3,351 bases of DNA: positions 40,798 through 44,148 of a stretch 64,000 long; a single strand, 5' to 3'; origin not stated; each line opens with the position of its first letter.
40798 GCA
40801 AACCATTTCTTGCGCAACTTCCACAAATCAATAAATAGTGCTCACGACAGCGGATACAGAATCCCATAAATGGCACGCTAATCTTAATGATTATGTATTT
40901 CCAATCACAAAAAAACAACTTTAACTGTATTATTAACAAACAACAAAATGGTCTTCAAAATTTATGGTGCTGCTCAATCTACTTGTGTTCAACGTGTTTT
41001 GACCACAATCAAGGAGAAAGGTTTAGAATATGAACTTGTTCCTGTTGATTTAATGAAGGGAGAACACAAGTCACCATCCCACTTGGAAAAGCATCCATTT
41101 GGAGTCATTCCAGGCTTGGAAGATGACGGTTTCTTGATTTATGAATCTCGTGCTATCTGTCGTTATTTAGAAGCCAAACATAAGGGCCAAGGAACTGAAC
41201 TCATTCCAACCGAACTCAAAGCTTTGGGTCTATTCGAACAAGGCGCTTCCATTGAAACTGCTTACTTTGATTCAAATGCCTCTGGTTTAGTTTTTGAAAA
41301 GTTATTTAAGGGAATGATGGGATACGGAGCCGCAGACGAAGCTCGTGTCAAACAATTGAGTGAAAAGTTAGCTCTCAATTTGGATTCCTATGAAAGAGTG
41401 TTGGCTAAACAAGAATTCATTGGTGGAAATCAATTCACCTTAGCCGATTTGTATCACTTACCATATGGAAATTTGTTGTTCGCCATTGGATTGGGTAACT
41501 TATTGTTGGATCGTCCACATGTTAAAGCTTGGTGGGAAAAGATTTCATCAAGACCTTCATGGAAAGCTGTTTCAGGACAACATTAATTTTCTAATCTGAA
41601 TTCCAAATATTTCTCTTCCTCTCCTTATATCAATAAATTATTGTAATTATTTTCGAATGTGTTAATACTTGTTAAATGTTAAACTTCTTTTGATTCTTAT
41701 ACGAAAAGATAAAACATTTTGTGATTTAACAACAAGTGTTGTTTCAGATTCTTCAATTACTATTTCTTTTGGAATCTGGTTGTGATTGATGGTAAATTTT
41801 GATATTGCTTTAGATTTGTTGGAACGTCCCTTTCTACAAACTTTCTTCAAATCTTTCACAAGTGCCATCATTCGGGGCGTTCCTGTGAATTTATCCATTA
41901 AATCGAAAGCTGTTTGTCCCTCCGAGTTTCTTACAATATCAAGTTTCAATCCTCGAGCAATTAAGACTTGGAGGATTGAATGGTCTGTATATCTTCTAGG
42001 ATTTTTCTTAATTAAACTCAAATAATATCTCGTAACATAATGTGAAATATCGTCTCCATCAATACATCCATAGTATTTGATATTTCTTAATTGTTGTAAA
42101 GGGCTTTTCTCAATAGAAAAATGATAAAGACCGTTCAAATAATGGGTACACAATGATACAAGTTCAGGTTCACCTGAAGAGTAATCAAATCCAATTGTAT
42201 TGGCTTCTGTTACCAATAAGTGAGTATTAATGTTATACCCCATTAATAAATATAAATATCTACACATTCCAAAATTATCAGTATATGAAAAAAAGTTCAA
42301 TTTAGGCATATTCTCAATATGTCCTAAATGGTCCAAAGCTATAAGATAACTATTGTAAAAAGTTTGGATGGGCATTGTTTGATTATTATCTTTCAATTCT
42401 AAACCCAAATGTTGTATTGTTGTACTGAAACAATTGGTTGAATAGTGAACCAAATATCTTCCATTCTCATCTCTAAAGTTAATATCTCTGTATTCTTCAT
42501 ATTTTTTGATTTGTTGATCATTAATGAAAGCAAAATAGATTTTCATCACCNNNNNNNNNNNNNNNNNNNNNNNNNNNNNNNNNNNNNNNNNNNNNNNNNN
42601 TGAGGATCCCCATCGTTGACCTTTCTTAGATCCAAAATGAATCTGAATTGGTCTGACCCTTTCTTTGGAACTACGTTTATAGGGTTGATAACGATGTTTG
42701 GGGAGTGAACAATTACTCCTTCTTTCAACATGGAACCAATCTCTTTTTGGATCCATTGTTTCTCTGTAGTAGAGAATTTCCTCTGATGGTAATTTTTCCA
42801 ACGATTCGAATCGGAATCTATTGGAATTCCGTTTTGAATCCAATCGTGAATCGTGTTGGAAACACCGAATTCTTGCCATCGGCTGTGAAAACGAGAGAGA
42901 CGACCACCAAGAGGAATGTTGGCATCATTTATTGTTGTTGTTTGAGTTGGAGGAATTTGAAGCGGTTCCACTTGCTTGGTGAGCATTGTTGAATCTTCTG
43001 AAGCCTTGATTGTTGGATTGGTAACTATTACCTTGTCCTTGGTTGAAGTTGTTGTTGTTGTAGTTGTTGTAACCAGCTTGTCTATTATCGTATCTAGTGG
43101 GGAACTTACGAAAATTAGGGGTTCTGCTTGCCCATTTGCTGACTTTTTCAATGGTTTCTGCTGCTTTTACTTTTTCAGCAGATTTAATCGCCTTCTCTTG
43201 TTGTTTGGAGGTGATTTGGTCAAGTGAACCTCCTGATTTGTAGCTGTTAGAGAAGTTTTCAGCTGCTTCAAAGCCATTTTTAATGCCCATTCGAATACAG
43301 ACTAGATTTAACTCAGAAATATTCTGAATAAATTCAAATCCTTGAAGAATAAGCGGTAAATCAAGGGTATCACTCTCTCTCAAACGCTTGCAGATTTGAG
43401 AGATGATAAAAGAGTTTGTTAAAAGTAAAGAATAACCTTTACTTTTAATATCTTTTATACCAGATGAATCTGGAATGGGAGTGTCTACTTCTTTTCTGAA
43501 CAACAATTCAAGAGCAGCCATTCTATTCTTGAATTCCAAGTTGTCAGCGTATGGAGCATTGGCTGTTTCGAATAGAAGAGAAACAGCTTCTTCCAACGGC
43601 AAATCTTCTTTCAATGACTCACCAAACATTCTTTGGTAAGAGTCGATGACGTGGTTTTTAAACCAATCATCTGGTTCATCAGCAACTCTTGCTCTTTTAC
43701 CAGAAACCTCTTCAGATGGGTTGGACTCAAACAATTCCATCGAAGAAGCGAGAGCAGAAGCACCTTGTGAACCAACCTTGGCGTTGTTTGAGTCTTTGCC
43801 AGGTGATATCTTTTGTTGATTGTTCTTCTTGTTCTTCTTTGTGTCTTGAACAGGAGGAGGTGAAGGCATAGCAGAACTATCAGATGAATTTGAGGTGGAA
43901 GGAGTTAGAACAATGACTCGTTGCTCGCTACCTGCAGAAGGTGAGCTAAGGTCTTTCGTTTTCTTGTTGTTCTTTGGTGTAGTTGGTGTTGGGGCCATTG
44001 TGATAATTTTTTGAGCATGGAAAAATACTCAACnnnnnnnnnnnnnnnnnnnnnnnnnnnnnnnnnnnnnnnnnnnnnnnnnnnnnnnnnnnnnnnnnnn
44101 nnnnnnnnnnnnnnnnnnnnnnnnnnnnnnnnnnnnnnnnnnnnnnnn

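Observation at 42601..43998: Gap-flanked protease-less retroelement (DIRS/Ngaro-like) with gag/pol overlap in the +1 frame, plus a second copy at the scaffold end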

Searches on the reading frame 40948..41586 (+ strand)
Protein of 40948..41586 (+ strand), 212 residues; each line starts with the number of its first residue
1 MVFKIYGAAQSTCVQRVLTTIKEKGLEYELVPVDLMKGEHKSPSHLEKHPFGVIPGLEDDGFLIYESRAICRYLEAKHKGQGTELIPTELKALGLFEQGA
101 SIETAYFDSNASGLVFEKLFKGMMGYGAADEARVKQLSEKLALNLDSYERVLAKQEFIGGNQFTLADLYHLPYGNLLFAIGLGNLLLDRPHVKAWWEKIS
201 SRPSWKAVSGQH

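Call 19: list_cluster_members(proteins=[window:40948-41583:+, window:42928-43998:-, P0001, P0003, window:44037-45008:-])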
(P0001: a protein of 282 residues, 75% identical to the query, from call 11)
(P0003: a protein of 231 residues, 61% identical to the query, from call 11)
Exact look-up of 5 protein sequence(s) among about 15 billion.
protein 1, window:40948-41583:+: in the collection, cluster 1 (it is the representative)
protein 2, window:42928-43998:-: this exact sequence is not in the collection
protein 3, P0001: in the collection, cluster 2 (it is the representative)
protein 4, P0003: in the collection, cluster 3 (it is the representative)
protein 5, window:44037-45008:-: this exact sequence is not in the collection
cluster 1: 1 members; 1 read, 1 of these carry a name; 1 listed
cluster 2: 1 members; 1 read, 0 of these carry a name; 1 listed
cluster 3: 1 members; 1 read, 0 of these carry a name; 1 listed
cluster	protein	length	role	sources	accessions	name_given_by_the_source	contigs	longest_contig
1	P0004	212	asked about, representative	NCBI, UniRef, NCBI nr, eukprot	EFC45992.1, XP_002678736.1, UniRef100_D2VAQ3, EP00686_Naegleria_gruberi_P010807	predicted protein [Naegleria gruberi] | glutathione transferase n=1 Tax=Naegleria gruberi TaxID=5762 RepID=D2VAQ3_NAEGR | uncharacterized protein NAEGRDRAFT_32614 [Naegleria gruberi]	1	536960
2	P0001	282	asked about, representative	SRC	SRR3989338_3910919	-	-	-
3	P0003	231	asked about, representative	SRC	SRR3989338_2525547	-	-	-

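Call 56: find_encoding_contigs(protein=window:40948-41586:+, flank=10000, max_places=3)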
Protein window:40948-41586:+ (212 aa): no gene with exactly this product is on record in the collection.

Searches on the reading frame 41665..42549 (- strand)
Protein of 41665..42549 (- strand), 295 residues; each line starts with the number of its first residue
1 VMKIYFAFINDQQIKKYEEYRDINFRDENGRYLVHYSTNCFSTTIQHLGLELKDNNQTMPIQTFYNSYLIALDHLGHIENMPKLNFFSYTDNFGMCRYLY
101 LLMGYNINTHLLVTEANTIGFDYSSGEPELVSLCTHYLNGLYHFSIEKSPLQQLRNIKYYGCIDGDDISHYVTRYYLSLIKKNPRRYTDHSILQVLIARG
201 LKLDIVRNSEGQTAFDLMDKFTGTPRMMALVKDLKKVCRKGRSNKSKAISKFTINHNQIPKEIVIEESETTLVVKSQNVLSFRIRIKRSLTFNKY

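Call 10: search_protein_families(library=pfam, proteins=[window:41665-42549:-], max_evalue=1)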
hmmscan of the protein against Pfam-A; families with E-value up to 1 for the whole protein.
window:41665-42549:- (295 aa): 0 families

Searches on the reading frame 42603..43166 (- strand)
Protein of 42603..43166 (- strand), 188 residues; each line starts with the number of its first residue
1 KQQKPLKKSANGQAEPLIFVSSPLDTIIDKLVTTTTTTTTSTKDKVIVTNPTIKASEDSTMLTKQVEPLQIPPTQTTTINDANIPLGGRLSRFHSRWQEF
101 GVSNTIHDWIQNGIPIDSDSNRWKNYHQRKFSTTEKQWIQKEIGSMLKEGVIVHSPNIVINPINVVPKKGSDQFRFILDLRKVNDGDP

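Call 10: search_protein_families(library=pfam, proteins=[window:42603-43166:-], max_evalue=1)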
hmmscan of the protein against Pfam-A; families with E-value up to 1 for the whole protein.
window:42603-43166:- (188 aa): 1 family
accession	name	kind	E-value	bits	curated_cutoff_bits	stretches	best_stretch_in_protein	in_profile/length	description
PF00688.24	TGFb_propeptide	-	0.032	14.3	25.8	1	93-113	179-199/242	TGF-beta propeptide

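Call 11: find_homologous_proteins(query=window:42603-43166:-)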
Query window:42603-43166:- (188 aa): 3 proteins with E <= 0.001 among 34 candidates.
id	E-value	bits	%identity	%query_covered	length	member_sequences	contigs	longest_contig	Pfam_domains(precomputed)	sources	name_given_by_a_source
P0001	1.5e-55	206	75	65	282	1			PF00078.33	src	-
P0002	2.2e-43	166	58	73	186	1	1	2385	-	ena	-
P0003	3.4e-10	58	61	31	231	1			PF00078.33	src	-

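Call 14: find_encoding_contigs(protein=P0001, flank=10000, max_places=10)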
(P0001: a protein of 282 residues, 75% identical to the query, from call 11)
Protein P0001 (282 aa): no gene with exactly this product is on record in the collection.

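Call 15: find_encoding_contigs(protein=P0003, flank=10000, max_places=10)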
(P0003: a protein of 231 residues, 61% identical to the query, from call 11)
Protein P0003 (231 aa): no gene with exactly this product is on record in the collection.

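Call 16: find_encoding_contigs(protein=P0002, flank=10000, max_places=10)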
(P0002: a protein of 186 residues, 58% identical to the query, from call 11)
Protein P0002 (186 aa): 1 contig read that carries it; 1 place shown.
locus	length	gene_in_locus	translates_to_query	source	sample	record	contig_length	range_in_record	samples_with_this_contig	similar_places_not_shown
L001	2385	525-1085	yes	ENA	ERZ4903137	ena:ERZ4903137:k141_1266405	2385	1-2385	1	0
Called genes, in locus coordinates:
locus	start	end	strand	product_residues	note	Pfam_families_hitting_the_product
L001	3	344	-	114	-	?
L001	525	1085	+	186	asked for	-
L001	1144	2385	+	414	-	?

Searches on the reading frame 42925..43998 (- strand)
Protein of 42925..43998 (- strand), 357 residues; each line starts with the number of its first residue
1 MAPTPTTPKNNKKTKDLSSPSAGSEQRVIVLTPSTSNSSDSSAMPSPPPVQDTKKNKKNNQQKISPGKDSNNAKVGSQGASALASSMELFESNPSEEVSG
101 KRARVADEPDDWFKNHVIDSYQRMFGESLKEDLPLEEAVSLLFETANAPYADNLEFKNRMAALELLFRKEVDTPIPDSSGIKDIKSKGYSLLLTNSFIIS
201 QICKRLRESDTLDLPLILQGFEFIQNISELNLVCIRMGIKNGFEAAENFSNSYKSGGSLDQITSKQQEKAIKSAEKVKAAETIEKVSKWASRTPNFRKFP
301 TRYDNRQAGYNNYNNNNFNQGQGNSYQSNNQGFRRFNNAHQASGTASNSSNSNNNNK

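Call 10: search_protein_families(library=pfam, proteins=[window:42928-43998:-], max_evalue=1)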
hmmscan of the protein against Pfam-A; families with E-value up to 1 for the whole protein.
window:42928-43998:- (357 aa): 0 families

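Call 12: find_encoding_contigs(protein=window:42925-43998:-, flank=10000, max_places=10)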
Protein window:42925-43998:- (357 aa): no gene with exactly this product is on record in the collection.

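Call 27: find_homologous_proteins(query=window:42928-43998:-)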
Query window:42928-43998:- (357 aa): 5 proteins with E <= 0.001 among 4756 candidates.
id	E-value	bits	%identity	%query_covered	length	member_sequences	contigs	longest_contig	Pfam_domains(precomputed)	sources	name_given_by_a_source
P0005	3.8e-192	656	99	85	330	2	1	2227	-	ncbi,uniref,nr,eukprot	ncbi:predicted protein [Naegleria gruberi]|uniref:Predicted protein n=1 Tax=Naegleria gruberi TaxID=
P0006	7.5e-158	543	87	85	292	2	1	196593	-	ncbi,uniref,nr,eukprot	ncbi:predicted protein [Naegleria gruberi]|uniref:Predicted protein n=1 Tax=Naegleria gruberi TaxID=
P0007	2.3e-62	229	56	57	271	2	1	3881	-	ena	-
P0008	4.5e-57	212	56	58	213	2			-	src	-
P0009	2.4e-13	68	25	66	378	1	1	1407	-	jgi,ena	jgi:hypothetical protein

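Call 29: find_encoding_contigs(protein=P0006, flank=10000, max_places=5)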
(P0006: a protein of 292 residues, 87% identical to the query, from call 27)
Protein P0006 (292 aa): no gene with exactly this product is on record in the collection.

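Call 30: find_encoding_contigs(protein=P0005, flank=10000, max_places=5)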
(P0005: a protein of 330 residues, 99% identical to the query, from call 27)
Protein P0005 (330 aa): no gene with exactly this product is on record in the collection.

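Call 31: find_encoding_contigs(protein=P0007, flank=10000, max_places=5)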
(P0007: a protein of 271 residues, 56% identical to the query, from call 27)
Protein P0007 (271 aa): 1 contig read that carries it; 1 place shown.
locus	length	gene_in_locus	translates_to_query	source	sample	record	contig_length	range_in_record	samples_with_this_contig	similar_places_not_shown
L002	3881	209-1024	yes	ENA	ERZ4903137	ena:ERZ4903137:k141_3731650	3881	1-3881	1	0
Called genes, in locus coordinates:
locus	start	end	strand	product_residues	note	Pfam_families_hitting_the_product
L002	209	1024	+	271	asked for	-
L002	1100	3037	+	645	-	PF00078:RVT_1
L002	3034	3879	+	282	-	?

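Call 38: search_protein_families(library=pfam, proteins=[L002:3034-3879:+, L002:1100-3034:+, L002:209-1021:+], max_evalue=1)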
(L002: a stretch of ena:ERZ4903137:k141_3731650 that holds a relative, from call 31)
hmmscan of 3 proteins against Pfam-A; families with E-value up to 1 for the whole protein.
L002:3034-3879:+ (282 aa): 2 families
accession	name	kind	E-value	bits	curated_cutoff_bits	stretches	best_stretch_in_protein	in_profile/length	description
PF00589.27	Phage_integrase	-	3e-05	24.3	27.1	1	137-268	32-153/172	Phage integrase family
PF05428.17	CRF-BP_N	-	0.17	12.2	25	1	113-203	8-99/127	Corticotropin-releasing factor binding protein N-terminal domain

L002:1100-3034:+ (645 aa): 2 families
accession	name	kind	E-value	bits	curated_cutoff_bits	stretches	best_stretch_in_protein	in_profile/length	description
PF00078.32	RVT_1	-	8.9e-20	71.7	29.6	1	112-274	1-203/205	Reverse transcriptase (RNA-dependent DNA polymerase)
PF05869.16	Dam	-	6.7e-05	23.1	28.1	1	509-599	11-104/169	DNA N-6-adenine-methyltransferase (Dam)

L002:209-1021:+ (271 aa): 0 families

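Call 45: find_related_loci(query=A2, collection=metagenome_contigs, flank=10000)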
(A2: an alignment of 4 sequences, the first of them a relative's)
Query A2 (645 aa) in metagenome_contigs; peptide patterns used: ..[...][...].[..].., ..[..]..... (x = any residue, [..] = any of these).
126 stretches matched a pattern, but none encodes a relative of the query by tblastn (E <= 1e-3).

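Call 78: search_protein_families(library=pfam, alignment_id=A4, max_evalue=0.01)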
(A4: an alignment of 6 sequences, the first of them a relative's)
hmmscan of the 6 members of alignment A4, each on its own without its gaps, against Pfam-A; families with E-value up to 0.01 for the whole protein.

A. member 1, L002:1100-3034:+ (645 aa): 2 families
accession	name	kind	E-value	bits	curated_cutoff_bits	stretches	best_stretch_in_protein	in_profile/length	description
PF00078.32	RVT_1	-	8.9e-20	71.7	29.6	1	112-274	1-203/205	Reverse transcriptase (RNA-dependent DNA polymerase)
PF05869.16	Dam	-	6.7e-05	23.1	28.1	1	509-599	11-104/169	DNA N-6-adenine-methyltransferase (Dam)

B. families by the number of members that match (of 6 scanned): 4 families
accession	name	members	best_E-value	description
PF00078.32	RVT_1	6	3e-26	Reverse transcriptase (RNA-dependent DNA polymerase)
PF05869.16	Dam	6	7.4e-06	DNA N-6-adenine-methyltransferase (Dam)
PF00680.25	RdRP_1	1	0.0063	Viral RNA-dependent RNA polymerase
PF13456.12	RVT_3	1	0.007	Reverse transcriptase-like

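Call 103: search_solved_structures(query=A4, max_evalue=0.001)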
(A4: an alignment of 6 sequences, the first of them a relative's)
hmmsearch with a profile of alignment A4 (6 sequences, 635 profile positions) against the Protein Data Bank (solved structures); distinct sequences matched with E-value up to 0.001: 204 (the best 60 are shown).
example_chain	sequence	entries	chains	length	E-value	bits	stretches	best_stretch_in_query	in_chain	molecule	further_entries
4ol8_A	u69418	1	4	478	4.5e-29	104.4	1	65-269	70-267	Reverse transcriptase/ribonuclease H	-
7q5b_A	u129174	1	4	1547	3.4e-28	101.5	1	65-269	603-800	Transposon Ty3-G Gag-Pol polyprotein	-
8r0s_A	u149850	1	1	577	1.7e-27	99.1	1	43-496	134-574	Enzymatic polyprotein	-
7kse_A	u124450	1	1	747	2e-19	72.5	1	71-266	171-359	Peptidase A9/Reverse transcriptase/RNase H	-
7o0h_A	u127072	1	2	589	2.2e-19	72.3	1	10-267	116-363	Pr125Pol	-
7o24_A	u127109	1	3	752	4.4e-19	71.4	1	10-267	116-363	Pr125Pol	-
7o0g_A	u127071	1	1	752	4.4e-19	71.4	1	10-267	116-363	Pr125Pol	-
7ksf_A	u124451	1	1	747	4.8e-19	71.2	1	71-266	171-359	Protease/Reverse transcriptase/ribonuclease H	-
7uyn_A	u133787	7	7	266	2.8e-15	58.8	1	59-266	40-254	reverse transcriptase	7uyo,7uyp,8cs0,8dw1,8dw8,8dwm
1d0e_A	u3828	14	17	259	3e-15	58.7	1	59-266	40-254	REVERSE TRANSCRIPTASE | Gag-Pol polyprotein | reverse transcriptase catalytic fragment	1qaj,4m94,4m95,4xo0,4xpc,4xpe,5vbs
1i6j_A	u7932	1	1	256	3e-15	58.7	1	59-266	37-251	REVERSE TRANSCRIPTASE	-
1d1u_A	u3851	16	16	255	3.1e-15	58.7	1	59-266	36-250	PROTEIN (REVERSE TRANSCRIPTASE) | Reverse Transcriptase | Reverse transcriptase domain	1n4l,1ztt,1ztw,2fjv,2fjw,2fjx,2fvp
4hkq_A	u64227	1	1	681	3.2e-15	58.6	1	49-276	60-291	Reverse transcriptase/ribonuclease H p80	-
1mml_A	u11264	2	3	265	3.3e-15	58.6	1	58-266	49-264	MMLV REVERSE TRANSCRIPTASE | REVERSE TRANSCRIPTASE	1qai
8wus_E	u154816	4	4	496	3.6e-15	58.5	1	49-277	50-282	Gag-Pol polyprotein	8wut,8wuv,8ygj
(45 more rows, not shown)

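Call 104: search_solved_structures(query=A8, max_evalue=1)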
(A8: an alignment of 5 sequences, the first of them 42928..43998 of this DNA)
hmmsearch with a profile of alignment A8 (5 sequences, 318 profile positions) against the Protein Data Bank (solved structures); distinct sequences matched with E-value up to 1: 7.
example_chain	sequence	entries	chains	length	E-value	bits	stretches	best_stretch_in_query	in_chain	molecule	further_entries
7ep9_G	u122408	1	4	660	0.012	18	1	229-308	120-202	S9 family peptidase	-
1w45_A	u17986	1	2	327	0.24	13.7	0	103-157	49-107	ANNEXIN A8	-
1w3w_A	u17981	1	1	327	0.24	13.7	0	103-157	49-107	ANNEXIN A8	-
1dm5_A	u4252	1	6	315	0.78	12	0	105-132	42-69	ANNEXIN XII E105K MUTANT HOMOHEXAMER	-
1aei_A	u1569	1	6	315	0.8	11.9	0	105-132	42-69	ANNEXIN XII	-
1aii_A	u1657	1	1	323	0.9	11.8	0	103-132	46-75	ANNEXIN III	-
1axn_A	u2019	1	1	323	0.91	11.8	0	103-132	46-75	ANNEXIN III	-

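Call 108: predict_structure(alignment_id=A8)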
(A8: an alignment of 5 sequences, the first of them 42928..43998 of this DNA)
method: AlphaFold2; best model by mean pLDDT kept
length: 357 residues; sequences in the alignment: 5
mean_pLDDT: 45.2   pTM: 0.29
mean pLDDT of the five models: 45.2, 42.5, 40.4, 38.9, 37.3
residues with pLDDT >= 90: 0; 70-90: 42; 50-70: 85; < 50: 230
segments of 3 or more residues with pLDDT < 50: 1-109, 147-151, 177-184, 238-242, 257-357
pLDDT, mean of each block of 10 residues (from residue 1): 35 34 32 32 37 31 32 33 29 28 39 69 68 69 52 67 69 51 53 70 72 64 70 56 49 50 44 37 35 30 29 32 30 30 33 34
secondary structure, 60 per line:
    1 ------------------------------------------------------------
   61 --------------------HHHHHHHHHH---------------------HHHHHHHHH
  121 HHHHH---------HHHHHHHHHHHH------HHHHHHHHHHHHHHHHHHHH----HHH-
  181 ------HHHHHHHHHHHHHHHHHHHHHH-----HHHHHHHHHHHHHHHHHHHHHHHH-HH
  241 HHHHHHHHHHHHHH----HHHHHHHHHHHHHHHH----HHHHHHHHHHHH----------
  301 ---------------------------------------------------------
elements in order: H81-90 H112-125 H135-146 H153-172 H187-208 H214-237 H239-254 H259-274 H279-290

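Call 110: fold_search(model_id=the predicted structure, library=pdb)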
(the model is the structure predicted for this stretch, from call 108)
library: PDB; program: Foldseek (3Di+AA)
matches with E <= 10: 180; with E <= 0.001: 0
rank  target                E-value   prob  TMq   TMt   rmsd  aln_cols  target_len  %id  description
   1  8a1g_C                1.0e+00  0.08  0.11  0.16  23.4       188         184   14  Structure of the SNX1-SNX5 complex (released 2023-06-14)
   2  8a1g_D                1.1e+00  0.07  0.10  0.16  24.1       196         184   15  Structure of the SNX1-SNX5 complex (released 2023-06-14)
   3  1aep                  1.2e+00  0.23  0.18  0.36  13.5       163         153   18  MOLECULAR STRUCTURE OF AN APOLIPOPROTEIN DETERMINED AT 2.5-ANGSTROMS RESOLUTION (released 1994-01-31)
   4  1jch_A                1.3e+00  0.06  0.09  0.07  27.0       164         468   12  Crystal Structure of Colicin E3 in Complex with its Immunity Protein (released 2001-11-30)
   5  2b5u_A                1.4e+00  0.05  0.09  0.07  28.0       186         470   14  Crystal Structure Of Colicin E3 V206C Mutant In Complex With Its Immunity Protein (released 2006-11-07)
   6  1ls4_MODEL_1_A        1.5e+00  0.11  0.14  0.24  12.7       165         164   14  NMR structure of apolipophorin-III from Locusta migratoria (released 2003-06-17)
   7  8tzr_B                1.5e+00  0.07  0.12  0.09  18.8       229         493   12  Structure of human Wnt3a bound to WLS and CALR (released 2023-10-18)
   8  6zvr_CB               1.6e+00  0.10  0.12  0.19  26.8       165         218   16  C11 symmetry: Bacterial Vipp1 and PspA are members of the ancient ESCRT-III membrane-remodeling superfamily. (released 2021-08-04)
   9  6o7t_l                1.7e+00  0.08  0.11  0.20  13.8       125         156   12  Saccharomyces cerevisiae V-ATPase Vph1-VO (released 2019-04-03)
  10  5cwg                  1.8e+00  0.14  0.18  0.29  15.7       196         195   15  Crystal structure of de novo designed helical repeat protein DHR10 (released 2015-12-16)
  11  8afz_B                2.0e+00  0.04  0.10  0.09  27.8       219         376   14  Architecture of the ESCPE-1 membrane coat (released 2023-06-21)
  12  8qbs                  2.1e+00  0.09  0.13  0.21  27.5       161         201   17  Cryo-EM structure of Vipp1-F197K/L200K helical filament with lattice 1 (Vipp1-F197K/L200K_L1) (released 2024-09-11)
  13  6ayf_A                2.2e+00  0.06  0.11  0.09  14.5       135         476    7  TRPML3/ML-SA1 complex at pH 7.4 (released 2017-11-08)
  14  2bl2_A                2.2e+00  0.03  0.08  0.15  15.8       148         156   16  The membrane rotor of the V-type ATPase from Enterococcus hirae (released 2005-04-05)
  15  5itd_B                2.2e+00  0.03  0.09  0.11  33.8       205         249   15  Crystal structure of PI3K alpha with PI3K delta inhibitor (released 2016-09-07)
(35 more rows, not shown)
